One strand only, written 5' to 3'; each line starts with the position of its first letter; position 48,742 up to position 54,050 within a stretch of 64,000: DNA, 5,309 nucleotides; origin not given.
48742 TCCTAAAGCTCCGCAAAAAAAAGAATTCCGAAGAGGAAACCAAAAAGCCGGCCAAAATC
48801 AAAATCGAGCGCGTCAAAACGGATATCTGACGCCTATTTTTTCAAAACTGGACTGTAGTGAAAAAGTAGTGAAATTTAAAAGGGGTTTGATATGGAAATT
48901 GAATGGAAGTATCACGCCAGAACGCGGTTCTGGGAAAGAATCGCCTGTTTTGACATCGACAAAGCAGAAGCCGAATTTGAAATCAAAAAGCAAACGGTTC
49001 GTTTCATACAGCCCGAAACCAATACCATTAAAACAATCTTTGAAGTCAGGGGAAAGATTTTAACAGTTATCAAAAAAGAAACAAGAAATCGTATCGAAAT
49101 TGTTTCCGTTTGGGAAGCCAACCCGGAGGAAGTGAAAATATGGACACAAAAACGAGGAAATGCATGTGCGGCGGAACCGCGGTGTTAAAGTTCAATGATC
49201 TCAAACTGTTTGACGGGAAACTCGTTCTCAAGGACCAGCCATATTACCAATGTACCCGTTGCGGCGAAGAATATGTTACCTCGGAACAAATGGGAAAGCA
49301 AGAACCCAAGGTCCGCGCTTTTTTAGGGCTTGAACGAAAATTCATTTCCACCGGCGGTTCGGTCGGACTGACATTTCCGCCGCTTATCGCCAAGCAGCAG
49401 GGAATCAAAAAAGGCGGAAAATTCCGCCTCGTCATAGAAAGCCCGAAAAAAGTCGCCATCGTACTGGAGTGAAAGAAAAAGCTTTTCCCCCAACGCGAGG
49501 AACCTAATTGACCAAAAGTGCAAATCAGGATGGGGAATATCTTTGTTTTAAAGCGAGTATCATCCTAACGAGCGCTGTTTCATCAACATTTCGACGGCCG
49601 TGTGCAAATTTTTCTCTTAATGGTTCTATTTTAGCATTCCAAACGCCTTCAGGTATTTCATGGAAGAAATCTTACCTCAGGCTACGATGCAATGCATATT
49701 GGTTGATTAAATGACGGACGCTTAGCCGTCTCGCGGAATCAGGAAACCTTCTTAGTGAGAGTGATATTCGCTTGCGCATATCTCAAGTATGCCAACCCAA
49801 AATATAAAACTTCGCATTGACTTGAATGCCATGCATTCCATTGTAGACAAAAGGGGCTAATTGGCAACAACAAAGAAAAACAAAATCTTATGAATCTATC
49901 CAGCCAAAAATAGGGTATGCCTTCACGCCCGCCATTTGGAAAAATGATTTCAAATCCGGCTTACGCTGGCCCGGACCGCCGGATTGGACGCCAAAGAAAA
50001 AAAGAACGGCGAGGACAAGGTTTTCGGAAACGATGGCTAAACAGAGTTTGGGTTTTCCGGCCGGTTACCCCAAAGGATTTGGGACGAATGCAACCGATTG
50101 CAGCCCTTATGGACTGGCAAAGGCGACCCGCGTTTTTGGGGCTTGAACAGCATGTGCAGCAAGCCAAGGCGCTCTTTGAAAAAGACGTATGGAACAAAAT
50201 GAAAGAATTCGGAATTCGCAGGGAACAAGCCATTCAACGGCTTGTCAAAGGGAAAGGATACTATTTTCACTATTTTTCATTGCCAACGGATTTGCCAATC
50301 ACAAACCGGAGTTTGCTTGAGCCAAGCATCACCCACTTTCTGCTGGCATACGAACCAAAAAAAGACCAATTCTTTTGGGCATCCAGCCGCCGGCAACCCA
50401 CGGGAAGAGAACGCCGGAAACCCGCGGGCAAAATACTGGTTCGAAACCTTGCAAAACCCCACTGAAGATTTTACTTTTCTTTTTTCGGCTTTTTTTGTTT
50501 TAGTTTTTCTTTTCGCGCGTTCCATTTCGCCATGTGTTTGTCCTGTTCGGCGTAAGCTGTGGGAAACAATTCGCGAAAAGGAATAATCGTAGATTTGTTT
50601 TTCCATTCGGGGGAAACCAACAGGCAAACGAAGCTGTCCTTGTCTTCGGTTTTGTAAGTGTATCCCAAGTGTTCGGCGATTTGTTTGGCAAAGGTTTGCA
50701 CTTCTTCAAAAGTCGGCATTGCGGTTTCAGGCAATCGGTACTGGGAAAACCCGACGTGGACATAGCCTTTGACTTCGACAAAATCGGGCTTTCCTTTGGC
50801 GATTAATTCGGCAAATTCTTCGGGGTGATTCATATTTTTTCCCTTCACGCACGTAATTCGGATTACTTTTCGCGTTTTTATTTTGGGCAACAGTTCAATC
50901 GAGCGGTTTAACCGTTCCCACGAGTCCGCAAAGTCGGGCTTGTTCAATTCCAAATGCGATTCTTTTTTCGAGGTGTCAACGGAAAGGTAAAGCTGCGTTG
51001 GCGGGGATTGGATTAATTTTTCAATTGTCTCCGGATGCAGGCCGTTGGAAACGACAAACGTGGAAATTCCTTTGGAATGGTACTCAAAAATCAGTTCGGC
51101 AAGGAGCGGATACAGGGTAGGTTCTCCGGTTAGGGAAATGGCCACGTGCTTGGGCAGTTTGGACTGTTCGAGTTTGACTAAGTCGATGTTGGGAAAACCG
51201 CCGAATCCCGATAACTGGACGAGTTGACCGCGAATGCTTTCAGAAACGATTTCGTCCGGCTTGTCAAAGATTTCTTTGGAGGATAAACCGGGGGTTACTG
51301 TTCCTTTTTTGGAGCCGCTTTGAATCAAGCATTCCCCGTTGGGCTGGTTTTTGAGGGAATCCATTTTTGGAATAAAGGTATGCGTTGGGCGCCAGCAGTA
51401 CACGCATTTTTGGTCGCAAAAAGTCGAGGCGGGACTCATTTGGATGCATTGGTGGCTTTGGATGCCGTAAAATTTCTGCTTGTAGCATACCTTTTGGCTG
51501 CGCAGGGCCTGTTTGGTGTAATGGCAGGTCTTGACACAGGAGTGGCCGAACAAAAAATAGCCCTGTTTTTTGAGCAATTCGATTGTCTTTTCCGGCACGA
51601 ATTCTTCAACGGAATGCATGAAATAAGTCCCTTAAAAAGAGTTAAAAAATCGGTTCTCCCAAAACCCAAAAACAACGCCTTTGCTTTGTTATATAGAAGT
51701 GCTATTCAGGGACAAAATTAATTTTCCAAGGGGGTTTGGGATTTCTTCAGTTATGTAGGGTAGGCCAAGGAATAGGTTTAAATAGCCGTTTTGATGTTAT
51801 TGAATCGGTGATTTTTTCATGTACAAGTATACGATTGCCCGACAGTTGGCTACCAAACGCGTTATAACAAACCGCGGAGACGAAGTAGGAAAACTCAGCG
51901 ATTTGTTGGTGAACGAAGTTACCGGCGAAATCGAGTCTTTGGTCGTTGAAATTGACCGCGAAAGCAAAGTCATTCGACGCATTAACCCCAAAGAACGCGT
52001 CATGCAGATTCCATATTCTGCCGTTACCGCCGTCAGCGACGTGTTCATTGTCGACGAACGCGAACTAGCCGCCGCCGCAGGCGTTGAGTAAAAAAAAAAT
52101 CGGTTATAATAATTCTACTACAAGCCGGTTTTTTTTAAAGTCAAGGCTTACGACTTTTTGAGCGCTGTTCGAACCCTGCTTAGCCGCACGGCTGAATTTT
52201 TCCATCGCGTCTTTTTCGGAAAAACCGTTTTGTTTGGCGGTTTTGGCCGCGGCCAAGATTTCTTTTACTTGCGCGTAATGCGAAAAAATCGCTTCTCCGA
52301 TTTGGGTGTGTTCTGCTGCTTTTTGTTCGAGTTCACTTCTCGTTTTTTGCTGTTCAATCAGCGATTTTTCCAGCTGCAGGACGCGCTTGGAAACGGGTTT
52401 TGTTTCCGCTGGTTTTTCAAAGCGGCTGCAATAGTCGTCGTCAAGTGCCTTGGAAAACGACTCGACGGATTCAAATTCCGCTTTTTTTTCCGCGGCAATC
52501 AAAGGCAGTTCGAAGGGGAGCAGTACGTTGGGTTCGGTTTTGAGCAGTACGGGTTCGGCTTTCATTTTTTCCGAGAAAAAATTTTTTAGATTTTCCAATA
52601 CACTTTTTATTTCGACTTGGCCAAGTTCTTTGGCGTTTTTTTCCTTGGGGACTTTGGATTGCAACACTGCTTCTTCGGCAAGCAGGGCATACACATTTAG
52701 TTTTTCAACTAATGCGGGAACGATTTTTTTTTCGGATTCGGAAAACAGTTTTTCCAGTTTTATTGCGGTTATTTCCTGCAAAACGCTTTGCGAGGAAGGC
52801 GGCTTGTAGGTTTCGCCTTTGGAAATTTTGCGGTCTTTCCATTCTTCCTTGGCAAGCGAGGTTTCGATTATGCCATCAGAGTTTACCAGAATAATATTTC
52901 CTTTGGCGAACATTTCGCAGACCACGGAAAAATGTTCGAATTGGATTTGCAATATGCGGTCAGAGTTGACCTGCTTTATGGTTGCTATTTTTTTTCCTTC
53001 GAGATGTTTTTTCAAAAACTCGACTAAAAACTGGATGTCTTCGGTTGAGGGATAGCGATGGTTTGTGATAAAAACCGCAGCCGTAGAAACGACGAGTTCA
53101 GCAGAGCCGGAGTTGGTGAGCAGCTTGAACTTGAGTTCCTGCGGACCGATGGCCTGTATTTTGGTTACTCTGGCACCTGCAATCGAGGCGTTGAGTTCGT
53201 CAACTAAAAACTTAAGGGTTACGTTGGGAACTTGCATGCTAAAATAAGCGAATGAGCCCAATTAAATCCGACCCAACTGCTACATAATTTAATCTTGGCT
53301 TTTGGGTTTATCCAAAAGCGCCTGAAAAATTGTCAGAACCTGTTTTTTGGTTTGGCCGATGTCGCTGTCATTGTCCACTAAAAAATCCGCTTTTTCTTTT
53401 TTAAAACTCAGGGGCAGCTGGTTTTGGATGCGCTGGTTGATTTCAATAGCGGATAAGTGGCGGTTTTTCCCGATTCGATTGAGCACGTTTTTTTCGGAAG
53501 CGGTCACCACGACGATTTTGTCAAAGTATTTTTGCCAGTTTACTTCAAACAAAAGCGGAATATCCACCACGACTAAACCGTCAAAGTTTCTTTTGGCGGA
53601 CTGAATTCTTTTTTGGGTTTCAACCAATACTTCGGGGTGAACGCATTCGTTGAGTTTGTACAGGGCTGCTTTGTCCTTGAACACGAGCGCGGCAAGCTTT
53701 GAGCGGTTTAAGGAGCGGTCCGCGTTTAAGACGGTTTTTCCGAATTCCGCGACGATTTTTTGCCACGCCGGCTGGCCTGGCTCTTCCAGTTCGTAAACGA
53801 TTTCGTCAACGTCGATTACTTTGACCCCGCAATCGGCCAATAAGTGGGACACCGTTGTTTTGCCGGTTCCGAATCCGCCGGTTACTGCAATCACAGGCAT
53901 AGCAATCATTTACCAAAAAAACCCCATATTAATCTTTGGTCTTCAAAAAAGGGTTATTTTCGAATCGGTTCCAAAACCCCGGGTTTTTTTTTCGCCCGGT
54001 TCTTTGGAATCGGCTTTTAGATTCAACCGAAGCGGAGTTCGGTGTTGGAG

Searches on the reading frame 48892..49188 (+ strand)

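Call 10: search_protein_families(library=pfam, proteins=[window:48892-49188:+], max_evalue=0.1)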
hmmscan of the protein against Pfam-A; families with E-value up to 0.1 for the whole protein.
window:48892-49188:+ (98 aa): 2 families
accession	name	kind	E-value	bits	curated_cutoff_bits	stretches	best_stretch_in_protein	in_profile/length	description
PF14489.11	QueF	-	0.041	14.6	27.3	1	30-65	42-77/81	QueF-like protein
PF14992.11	TMCO5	-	0.055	13.2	32.2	1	9-94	45-127/280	TMCO5 family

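Call 75: search_protein_families(library=phrogs, proteins=[window:48892-49185:+], max_evalue=0.01)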
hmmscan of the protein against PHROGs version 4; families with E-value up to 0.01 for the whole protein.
window:48892-49185:+ (98 aa): 0 families

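Call 76: search_protein_families(library=ncbifam, proteins=[window:48892-49185:+], max_evalue=0.01)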
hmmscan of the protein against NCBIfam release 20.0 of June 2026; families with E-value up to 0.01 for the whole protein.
window:48892-49185:+ (98 aa): 0 families

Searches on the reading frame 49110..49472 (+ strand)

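Call 10: search_protein_families(library=pfam, proteins=[window:49110-49472:+], max_evalue=0.1)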
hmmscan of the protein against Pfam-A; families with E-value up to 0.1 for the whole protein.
window:49110-49472:+ (120 aa): 2 families
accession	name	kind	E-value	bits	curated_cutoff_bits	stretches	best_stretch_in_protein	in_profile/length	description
PF05207.18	Zn_ribbon_CSL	-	0.0027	17.8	29.2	1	45-65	18-37/55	CSL zinc finger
PF20719.2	Med16_C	-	0.04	14.6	21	0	43-70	79-105/123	Mediator complex subunit 16, C-terminal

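Call 75: search_protein_families(library=phrogs, proteins=[window:49110-49469:+], max_evalue=0.01)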
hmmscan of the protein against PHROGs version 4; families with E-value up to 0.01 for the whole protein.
window:49110-49469:+ (120 aa): 1 family
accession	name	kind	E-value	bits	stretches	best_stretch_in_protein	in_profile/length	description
phrog_29304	-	unknown function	0.0065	17.6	1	38-66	28-56/77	-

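Call 76: search_protein_families(library=ncbifam, proteins=[window:49110-49469:+], max_evalue=0.01)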
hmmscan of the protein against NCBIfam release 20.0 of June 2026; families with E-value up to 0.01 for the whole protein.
window:49110-49469:+ (120 aa): 1 family
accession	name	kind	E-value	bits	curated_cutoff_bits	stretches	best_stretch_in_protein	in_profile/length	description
TIGR03831.1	YgiT_finger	domain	7.2e-05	23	20.2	1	20-59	4-46/46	YgiT-type zinc finger protein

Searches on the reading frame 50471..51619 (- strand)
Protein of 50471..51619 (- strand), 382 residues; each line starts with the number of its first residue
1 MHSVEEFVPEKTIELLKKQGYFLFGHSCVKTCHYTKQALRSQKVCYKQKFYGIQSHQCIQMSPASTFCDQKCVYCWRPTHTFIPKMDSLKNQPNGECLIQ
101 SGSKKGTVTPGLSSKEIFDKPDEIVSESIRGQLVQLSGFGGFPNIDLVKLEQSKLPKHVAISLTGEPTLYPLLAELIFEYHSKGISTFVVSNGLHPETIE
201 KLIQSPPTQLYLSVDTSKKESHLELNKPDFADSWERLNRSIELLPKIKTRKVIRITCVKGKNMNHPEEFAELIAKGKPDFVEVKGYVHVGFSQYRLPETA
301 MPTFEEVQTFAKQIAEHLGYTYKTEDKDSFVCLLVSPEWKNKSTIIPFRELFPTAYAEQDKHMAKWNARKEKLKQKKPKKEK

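Call 52: search_protein_families(library=pfam, proteins=[window:50471-51619:-], max_evalue=0.001)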
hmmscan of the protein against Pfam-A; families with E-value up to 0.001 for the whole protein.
window:50471-51619:- (382 aa): 2 families
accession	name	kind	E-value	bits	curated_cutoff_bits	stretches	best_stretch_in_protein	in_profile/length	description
PF04055.27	Radical_SAM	-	4.1e-18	66.5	29.5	1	65-273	4-166/166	Radical SAM superfamily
PF08608.17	Wyosine_form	-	4.7e-17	62.4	22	1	275-334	1-61/63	Wyosine base formation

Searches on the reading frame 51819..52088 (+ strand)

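Call 52: search_protein_families(library=pfam, proteins=[window:51819-52088:+], max_evalue=0.001)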
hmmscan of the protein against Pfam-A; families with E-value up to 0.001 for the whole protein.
window:51819-52088:+ (90 aa): 1 family
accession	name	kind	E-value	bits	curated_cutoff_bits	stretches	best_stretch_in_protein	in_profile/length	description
PF05239.21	PRC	-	4.8e-09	36.6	21.2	1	8-82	7-75/78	PRC-barrel domain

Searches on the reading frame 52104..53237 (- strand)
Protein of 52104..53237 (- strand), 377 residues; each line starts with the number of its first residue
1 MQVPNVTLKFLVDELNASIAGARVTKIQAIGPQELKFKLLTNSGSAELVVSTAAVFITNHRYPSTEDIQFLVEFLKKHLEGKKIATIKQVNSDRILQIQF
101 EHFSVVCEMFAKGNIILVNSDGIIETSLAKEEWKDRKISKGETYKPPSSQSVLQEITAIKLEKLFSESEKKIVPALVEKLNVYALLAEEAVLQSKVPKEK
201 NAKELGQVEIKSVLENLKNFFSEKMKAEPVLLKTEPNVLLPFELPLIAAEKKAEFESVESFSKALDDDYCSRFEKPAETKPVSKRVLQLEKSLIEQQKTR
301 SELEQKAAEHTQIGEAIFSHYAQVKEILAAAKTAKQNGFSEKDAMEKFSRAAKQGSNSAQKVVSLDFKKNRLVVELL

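Call 89: search_protein_families(library=pfam, proteins=[window:52104-53237:-], max_evalue=0.001)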
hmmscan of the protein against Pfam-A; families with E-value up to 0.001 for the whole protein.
window:52104-53237:- (377 aa): 1 family
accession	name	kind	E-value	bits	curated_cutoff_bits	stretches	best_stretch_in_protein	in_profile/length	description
PF05833.16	NFACT_N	-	3.1e-43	148.6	31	1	6-348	3-363/456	NFACT N-terminal and middle domains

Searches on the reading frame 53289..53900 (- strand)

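Call 89: search_protein_families(library=pfam, proteins=[window:53289-53900:-], max_evalue=0.001)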
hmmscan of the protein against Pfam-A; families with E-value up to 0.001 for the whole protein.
window:53289-53900:- (203 aa): 3 families
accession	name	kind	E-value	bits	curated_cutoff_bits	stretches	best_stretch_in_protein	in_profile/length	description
PF01121.26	CoaE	-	7.7e-48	163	27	1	3-181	2-178/180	Dephospho-CoA kinase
PF13521.12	AAA_28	-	3.3e-05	24.6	27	1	4-78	2-82/164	AAA domain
PF13238.12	AAA_18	-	5.3e-05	24.1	29.4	0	4-145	1-110/128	AAA domain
